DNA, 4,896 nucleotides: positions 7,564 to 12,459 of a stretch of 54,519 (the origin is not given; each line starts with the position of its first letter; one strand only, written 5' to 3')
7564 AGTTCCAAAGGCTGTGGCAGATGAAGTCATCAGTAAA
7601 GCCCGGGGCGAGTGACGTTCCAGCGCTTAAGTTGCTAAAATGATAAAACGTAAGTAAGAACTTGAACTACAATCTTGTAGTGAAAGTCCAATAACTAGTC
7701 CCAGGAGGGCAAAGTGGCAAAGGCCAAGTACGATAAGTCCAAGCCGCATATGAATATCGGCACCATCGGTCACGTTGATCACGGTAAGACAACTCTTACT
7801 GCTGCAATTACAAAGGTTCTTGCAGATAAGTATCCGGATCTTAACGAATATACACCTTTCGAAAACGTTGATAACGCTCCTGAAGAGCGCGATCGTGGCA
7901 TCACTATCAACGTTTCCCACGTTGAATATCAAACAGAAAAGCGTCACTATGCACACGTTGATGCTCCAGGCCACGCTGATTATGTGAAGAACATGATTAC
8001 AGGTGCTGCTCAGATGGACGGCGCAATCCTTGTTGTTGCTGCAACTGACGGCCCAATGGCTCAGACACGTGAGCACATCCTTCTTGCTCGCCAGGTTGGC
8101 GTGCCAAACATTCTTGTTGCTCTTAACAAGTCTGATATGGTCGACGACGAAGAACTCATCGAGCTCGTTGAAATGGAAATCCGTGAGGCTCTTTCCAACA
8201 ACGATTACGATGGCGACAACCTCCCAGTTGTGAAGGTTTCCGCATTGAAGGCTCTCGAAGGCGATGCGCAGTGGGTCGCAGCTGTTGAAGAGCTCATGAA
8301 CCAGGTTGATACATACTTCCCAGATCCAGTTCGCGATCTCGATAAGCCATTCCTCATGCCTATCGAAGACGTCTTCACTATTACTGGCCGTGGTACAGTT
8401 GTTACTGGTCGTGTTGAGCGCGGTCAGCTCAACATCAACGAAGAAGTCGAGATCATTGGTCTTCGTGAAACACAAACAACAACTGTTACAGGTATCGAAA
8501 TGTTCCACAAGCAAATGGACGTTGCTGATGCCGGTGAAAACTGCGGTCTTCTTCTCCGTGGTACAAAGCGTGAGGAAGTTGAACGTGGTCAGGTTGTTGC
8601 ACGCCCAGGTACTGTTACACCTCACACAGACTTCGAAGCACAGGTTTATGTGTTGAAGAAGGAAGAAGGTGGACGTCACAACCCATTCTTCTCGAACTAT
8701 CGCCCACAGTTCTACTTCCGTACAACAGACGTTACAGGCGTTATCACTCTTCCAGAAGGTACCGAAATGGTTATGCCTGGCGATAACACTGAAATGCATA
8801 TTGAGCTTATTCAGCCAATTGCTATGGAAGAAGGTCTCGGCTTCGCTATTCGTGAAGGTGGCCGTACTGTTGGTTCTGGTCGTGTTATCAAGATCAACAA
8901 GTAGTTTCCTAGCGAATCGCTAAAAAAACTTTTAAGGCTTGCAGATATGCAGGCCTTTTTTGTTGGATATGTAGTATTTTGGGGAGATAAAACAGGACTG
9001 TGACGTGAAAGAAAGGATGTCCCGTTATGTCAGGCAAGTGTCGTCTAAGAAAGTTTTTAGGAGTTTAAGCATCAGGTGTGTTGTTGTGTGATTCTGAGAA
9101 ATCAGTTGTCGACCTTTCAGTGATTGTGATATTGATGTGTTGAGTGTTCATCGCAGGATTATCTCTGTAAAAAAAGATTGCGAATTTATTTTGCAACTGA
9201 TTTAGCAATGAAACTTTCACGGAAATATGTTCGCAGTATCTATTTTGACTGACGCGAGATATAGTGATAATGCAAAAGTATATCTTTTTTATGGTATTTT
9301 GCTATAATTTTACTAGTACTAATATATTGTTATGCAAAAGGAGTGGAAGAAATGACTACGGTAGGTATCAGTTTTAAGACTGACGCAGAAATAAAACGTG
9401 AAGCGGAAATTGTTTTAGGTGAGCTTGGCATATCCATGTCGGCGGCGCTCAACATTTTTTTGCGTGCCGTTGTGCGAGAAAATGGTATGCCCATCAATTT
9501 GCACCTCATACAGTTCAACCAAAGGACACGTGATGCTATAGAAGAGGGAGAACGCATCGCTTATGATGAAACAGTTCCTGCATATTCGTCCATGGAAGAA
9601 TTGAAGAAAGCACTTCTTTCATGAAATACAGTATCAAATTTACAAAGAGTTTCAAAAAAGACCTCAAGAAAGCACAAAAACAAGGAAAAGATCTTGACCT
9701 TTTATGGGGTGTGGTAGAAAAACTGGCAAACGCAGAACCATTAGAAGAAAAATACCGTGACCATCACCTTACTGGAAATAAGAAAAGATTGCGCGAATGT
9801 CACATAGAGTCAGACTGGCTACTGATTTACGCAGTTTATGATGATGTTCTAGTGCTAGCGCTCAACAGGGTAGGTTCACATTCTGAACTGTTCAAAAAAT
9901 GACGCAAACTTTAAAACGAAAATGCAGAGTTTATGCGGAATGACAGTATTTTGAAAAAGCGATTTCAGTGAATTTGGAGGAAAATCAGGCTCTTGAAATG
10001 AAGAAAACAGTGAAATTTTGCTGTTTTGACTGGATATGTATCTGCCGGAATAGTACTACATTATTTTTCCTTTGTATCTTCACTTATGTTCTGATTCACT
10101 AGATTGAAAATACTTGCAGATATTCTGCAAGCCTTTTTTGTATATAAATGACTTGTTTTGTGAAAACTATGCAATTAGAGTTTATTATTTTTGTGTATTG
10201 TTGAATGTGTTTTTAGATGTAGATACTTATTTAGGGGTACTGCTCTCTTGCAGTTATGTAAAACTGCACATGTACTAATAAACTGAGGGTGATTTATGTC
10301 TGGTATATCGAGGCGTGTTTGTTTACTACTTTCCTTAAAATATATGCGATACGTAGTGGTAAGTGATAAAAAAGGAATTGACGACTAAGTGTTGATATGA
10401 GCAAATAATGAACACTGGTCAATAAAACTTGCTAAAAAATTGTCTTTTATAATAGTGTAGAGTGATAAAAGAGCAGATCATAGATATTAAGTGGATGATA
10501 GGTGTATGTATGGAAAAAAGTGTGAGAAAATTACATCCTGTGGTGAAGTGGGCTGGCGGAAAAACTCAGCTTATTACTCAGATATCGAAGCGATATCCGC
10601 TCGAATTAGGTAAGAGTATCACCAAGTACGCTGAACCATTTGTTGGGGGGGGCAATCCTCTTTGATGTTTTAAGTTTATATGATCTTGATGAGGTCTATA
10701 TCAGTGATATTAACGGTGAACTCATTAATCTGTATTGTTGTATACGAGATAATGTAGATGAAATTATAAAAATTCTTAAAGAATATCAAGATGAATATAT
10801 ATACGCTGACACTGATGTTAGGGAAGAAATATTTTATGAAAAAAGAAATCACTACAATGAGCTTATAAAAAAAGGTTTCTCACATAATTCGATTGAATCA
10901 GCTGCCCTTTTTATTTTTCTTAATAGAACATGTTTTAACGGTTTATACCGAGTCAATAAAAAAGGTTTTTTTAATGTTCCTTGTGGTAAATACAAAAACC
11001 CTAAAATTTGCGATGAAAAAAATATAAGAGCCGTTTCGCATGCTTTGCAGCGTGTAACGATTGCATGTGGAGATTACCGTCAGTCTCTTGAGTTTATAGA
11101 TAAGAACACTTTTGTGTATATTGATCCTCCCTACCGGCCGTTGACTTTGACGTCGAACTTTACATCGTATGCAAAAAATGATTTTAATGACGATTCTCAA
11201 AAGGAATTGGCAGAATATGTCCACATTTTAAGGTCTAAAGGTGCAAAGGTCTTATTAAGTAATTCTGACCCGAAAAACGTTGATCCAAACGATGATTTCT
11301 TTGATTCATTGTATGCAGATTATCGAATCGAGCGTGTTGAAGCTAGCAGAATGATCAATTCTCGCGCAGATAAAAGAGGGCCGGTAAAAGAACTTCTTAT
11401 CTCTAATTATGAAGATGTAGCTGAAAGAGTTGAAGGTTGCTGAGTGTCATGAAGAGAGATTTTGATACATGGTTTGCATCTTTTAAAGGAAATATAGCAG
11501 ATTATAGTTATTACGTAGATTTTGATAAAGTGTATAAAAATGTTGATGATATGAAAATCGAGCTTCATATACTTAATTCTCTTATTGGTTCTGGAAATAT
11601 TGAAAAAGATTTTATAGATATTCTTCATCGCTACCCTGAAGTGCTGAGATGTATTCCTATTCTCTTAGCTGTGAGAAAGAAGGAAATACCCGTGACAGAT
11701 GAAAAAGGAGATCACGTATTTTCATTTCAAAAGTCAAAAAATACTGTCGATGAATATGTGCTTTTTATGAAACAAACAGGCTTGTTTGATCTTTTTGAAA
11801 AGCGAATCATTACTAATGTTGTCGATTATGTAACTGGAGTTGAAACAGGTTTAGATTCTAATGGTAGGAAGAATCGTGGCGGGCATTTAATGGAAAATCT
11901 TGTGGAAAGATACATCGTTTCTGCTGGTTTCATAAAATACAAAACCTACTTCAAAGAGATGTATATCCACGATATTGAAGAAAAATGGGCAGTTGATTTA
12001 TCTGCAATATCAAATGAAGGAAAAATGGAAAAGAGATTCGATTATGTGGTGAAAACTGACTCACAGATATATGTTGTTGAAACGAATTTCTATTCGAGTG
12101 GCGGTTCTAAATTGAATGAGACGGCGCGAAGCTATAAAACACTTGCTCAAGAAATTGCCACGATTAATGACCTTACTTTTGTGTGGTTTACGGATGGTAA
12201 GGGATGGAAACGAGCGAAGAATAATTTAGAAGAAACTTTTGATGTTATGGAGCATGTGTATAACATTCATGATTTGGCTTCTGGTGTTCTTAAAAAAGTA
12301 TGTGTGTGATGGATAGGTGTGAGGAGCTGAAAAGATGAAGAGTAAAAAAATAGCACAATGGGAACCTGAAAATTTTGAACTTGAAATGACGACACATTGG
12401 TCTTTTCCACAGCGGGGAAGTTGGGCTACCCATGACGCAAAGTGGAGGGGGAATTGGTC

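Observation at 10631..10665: A run of 8 G splits the Dam-class methylase inside its SAM-binding motif: candidate phase-variable switch on a GATC-type R-M system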

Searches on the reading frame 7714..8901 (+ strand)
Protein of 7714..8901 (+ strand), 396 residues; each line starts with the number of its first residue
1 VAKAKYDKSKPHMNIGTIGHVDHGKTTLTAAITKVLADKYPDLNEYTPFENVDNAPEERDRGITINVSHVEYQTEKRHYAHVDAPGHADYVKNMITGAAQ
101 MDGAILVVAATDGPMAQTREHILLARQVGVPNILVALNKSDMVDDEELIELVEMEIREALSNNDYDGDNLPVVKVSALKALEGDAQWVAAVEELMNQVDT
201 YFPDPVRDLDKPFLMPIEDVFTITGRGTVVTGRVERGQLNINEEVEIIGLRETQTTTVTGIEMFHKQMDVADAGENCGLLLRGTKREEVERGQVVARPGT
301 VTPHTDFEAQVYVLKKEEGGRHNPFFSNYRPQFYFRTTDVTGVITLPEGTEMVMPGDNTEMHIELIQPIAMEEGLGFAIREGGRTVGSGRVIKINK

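Call 13: find_encoding_contigs(protein=window:7714-8901:+, flank=8000, max_places=10)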
Protein seq(396 aa) (396 aa): 2 contigs read that carry it; 2 places shown.
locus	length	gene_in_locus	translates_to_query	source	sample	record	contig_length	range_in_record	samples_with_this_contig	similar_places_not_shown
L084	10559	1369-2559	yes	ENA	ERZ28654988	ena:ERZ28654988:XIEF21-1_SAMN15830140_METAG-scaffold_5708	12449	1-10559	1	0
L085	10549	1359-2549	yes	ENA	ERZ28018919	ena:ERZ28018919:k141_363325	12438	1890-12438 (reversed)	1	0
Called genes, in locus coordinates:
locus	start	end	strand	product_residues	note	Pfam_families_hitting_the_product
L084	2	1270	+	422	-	?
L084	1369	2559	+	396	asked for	PF00009:GTP_EFTU, PF03144:GTP_EFTU_D2, PF03143:GTP_EFTU_D3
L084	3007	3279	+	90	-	PF04221:RelB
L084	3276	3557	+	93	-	PF15738:YafQ_toxin, PF05016:ParE_toxin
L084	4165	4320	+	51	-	PF02086:MethyltransfD12 (weak)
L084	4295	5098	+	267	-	PF02086:MethyltransfD12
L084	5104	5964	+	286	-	PF04556:DpnII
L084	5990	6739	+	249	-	PF01555:N6_N4_Mtase, PF01170:UPF0020 (weak), PF13847:Methyltransf_31 (weak), PF08241:Methyltransf_11 (faint), PF13649:Methyltransf_25 (faint), PF01555:N6_N4_Mtase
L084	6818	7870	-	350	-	PF08240:ADH_N, PF01262:AlaDh_PNT_C (weak), PF00107:ADH_zinc_N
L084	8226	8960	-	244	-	PF00106:adh_short, PF08659:KR, PF13561:adh_short_C2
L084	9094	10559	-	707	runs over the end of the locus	PF00501:AMP-binding, PF13193:AMP-binding_C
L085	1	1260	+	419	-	?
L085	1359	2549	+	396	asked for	PF00009:GTP_EFTU, PF03144:GTP_EFTU_D2, PF03143:GTP_EFTU_D3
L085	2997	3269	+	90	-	PF04221:RelB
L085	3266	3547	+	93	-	PF15738:YafQ_toxin, PF05016:ParE_toxin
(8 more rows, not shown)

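Call 47: find_homologous_proteins(query=window:7714-8901:+, max_evalue=1e-100)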
Query seq(396 aa) (396 aa): 8000 proteins with E <= 1e-100 among 8000 candidates; the best 120 are listed.
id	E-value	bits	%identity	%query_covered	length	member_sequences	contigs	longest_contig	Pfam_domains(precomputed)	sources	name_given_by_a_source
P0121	1.8e-297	1003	-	-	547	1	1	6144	PF03143.24,PF00009.34,PF03193.23,PF03144.32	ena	-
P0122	1.7e-262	888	100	100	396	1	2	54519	PF03143.24,PF00009.34,PF03144.32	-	-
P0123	2.7e-242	822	89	100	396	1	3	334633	PF03143.24,PF00009.34,PF03144.32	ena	-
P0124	3.5e-242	821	91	99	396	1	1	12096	PF03143.24,PF00009.34,PF03144.32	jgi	jgi:elongation factor Tu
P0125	9.5e-241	817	89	100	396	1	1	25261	PF03143.24,PF00009.34,PF03144.32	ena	-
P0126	1.1e-240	816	89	100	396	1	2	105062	PF03143.24,PF00009.34,PF03144.32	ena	-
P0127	1.5e-240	816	89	100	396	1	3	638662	PF03143.24,PF00009.34,PF03144.32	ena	-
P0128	2.1e-240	815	89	100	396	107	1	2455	PF03143.24,PF00009.34,PF03144.32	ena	-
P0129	2.7e-240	815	90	100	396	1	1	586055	PF03143.24,PF00009.34,PF03144.32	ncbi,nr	ncbi:elongation factor Tu [Arcanobacterium haemolyticum]|nr:elongation factor Tu [Arcanobacterium ha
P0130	3.1e-240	815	89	100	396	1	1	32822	PF03143.24,PF00009.34,PF03144.32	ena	-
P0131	3.2e-240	815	89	100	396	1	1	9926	PF03143.24,PF00009.34,PF03144.32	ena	-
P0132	3.7e-240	815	90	100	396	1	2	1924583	PF03143.24,PF00009.34,PF03144.32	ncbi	-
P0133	5.8e-240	814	88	100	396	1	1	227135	PF03143.24,PF00009.34,PF03144.32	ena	-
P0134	1.4e-239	813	88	100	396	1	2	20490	PF03143.24,PF00009.34,PF03144.32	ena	-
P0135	1.8e-239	812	90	99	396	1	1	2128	PF03143.24,PF00009.34,PF03144.32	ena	-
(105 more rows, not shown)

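Call 52: find_encoding_contigs(protein=P0123, flank=9000, max_places=3)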
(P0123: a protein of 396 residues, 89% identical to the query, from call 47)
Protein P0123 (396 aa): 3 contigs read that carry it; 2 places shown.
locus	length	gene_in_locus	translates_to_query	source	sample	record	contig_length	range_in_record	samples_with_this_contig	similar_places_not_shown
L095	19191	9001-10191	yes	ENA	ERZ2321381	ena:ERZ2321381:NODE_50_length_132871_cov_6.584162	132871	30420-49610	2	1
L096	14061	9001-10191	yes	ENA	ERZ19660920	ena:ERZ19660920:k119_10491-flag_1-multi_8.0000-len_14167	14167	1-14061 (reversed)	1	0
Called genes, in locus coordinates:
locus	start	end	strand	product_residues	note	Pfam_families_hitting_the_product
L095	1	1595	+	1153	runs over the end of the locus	PF04563:RNA_pol_Rpb2_1, PF04561:RNA_pol_Rpb2_2, PF04565:RNA_pol_Rpb2_3, PF10385:RNA_pol_Rpb2_45, PF00562:RNA_pol_Rpb2_6, PF04560:RNA_pol_Rpb2_7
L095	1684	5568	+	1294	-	PF04997:RNA_pol_Rpb1_1, PF00623:RNA_pol_Rpb1_2, PF04983:RNA_pol_Rpb1_3, PF05000:RNA_pol_Rpb1_4, PF04998:RNA_pol_Rpb1_5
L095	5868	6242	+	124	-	PF00164:Ribosom_S12_S23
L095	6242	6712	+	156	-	PF00177:Ribosomal_S7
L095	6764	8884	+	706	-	PF00009:GTP_EFTU, PF22042:EF-G_D2, PF03144:GTP_EFTU_D2, PF14492:EFG_III, PF16658:RF3_C, PF03764:EFG_IV, PF00679:EFG_C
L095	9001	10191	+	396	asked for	PF00009:GTP_EFTU, PF03144:GTP_EFTU_D2, PF03143:GTP_EFTU_D3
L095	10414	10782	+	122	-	PF05899:Cupin_3 (faint), PF07883:Cupin_2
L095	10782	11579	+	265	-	PF13489:Methyltransf_23, PF08241:Methyltransf_11, PF08242:Methyltransf_12 (weak), PF13649:Methyltransf_25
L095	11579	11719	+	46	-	-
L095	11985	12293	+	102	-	PF00338:Ribosomal_S10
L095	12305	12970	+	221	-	PF00297:Ribosomal_L3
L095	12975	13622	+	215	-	PF00573:Ribosomal_L4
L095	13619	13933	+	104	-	PF00276:Ribosomal_L23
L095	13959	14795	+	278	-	PF00181:Ribosomal_L2_N, PF03947:Ribosomal_L2_C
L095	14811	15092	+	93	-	PF00203:Ribosomal_S19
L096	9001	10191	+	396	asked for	PF00009:GTP_EFTU, PF03144:GTP_EFTU_D2, PF03143:GTP_EFTU_D3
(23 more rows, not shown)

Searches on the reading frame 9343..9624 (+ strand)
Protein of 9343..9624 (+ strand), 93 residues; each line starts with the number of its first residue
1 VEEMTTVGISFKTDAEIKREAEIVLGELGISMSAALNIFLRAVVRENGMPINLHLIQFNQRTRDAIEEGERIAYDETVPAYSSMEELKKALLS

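Call 37: search_protein_families(library=ncbifam, proteins=[window:9343-9624:+])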
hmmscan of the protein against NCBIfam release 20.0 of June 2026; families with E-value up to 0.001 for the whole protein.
window:9343-9624:+ (93 aa): 3 families
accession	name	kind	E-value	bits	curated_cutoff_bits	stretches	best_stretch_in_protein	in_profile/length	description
TIGR02384.1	RelB_DinJ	subfamily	2.9e-18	65.9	45.65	1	4-90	1-84/85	type II toxin-antitoxin system RelB/DinJ family antitoxin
NF050811.1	RelB_ParD_antitoxin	subfamily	4.6e-11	42.8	60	1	11-53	1-43/83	type II toxin-antitoxin system RelB/ParD family antitoxin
NF008412.0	PRK11235.1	equivalog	9.8e-05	22.5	96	1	9-57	4-52/80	type II toxin-antitoxin system RelB/DinJ family antitoxin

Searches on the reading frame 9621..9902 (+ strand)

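Call 37: search_protein_families(library=ncbifam, proteins=[window:9621-9902:+])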
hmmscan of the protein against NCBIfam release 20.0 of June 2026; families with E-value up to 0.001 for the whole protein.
window:9621-9902:+ (93 aa): 2 families
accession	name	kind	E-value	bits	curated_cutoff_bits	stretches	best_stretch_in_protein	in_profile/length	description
TIGR00053.1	TIGR00053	subfamily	1.2e-26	93.1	87.25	1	3-92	2-92/92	YafQ family addiction module toxin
TIGR02385.1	RelE_StbE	subfamily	1.7e-26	92.5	27.9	1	5-91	2-88/88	type II toxin-antitoxin system mRNA interferase toxin, RelE/StbE family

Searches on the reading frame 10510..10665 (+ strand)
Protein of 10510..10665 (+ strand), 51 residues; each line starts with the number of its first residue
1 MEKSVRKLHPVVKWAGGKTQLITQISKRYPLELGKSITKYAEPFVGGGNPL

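Call 4: search_protein_families(library=pfam, proteins=[window:10510-10665:+])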
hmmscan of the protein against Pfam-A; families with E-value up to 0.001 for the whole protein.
window:10510-10665:+ (51 aa): 1 family
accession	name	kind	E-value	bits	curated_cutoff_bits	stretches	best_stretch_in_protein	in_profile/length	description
PF02086.21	MethyltransfD12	-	2e-06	28.2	22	1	14-48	1-32/253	D12 class N6 adenine-specific DNA methyltransferase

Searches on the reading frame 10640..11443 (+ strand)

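Call 4: search_protein_families(library=pfam, proteins=[window:10640-11443:+])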
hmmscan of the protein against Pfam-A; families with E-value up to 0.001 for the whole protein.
window:10640-11443:+ (267 aa): 1 family
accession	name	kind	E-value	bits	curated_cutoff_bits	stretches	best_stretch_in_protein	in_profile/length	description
PF02086.21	MethyltransfD12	-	4.2e-52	177.8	22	1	3-239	31-253/253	D12 class N6 adenine-specific DNA methyltransferase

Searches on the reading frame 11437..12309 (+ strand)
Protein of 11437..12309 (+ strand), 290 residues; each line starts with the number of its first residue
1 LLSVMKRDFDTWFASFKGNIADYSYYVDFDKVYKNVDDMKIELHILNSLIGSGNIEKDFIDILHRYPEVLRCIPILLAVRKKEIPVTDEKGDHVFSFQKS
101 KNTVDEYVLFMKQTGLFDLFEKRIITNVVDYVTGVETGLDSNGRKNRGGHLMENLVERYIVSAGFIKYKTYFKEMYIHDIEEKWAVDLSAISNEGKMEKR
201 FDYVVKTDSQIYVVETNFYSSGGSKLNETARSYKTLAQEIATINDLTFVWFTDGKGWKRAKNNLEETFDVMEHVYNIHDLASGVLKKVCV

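Call 4: search_protein_families(library=pfam, proteins=[window:11437-12309:+])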
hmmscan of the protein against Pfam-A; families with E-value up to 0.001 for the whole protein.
window:11437-12309:+ (290 aa): 1 family
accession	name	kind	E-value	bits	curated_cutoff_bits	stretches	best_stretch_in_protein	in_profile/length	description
PF04556.18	DpnII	-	5.1e-108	361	23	1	8-287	1-278/278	DpnII restriction endonuclease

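Call 37: search_protein_families(library=ncbifam, proteins=[window:11449-12309:+])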
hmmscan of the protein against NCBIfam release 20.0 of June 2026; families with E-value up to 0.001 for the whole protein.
window:11449-12309:+ (286 aa): 0 families

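Call 44: search_solved_structures(query=window:11449-12309:+, max_evalue=0.01)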
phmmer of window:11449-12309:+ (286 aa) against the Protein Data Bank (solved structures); distinct sequences matched with E-value up to 0.01: 4.
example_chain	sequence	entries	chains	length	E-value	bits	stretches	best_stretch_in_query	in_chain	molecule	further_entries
4wn4_A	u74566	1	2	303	1.4e-08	37.9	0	114-166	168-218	Pentatricopeptide repeat protein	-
5orm_A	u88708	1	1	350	1.5e-07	34.5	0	114-166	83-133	cPPR-Telo1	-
5orq_A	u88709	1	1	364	1.8e-07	34.3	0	114-166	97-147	cPPR-Telo1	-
4pjr_A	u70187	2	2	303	4.2e-06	29.8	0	114-166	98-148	Pentatricopeptide repeat protein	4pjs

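Call 45: find_encoding_contigs(protein=window:11449-12309:+, flank=3000, max_places=10)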
Protein window:11449-12309:+ (286 aa): 4 contigs read that carry it; 2 places shown.
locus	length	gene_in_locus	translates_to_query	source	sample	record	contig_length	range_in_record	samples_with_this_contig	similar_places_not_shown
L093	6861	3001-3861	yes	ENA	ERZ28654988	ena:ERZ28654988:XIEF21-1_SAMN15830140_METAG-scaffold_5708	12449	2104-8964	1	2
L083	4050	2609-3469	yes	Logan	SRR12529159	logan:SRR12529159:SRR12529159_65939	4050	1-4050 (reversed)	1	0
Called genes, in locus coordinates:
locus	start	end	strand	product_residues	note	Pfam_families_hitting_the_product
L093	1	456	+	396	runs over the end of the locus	PF00009:GTP_EFTU, PF03144:GTP_EFTU_D2, PF03143:GTP_EFTU_D3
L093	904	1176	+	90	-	PF04221:RelB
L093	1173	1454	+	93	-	PF15738:YafQ_toxin, PF05016:ParE_toxin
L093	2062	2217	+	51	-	PF02086:MethyltransfD12 (weak)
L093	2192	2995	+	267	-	PF02086:MethyltransfD12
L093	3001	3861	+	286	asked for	PF04556:DpnII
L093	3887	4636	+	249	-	PF01555:N6_N4_Mtase, PF01170:UPF0020 (weak), PF13847:Methyltransf_31 (weak), PF08241:Methyltransf_11 (faint), PF13649:Methyltransf_25 (faint), PF01555:N6_N4_Mtase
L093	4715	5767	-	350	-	PF08240:ADH_N, PF01262:AlaDh_PNT_C (weak), PF00107:ADH_zinc_N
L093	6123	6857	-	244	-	PF00106:adh_short, PF08659:KR, PF13561:adh_short_C2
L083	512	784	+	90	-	PF04221:RelB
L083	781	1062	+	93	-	PF15738:YafQ_toxin, PF05016:ParE_toxin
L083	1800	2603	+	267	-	PF02086:MethyltransfD12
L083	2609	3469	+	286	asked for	PF04556:DpnII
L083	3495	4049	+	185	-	?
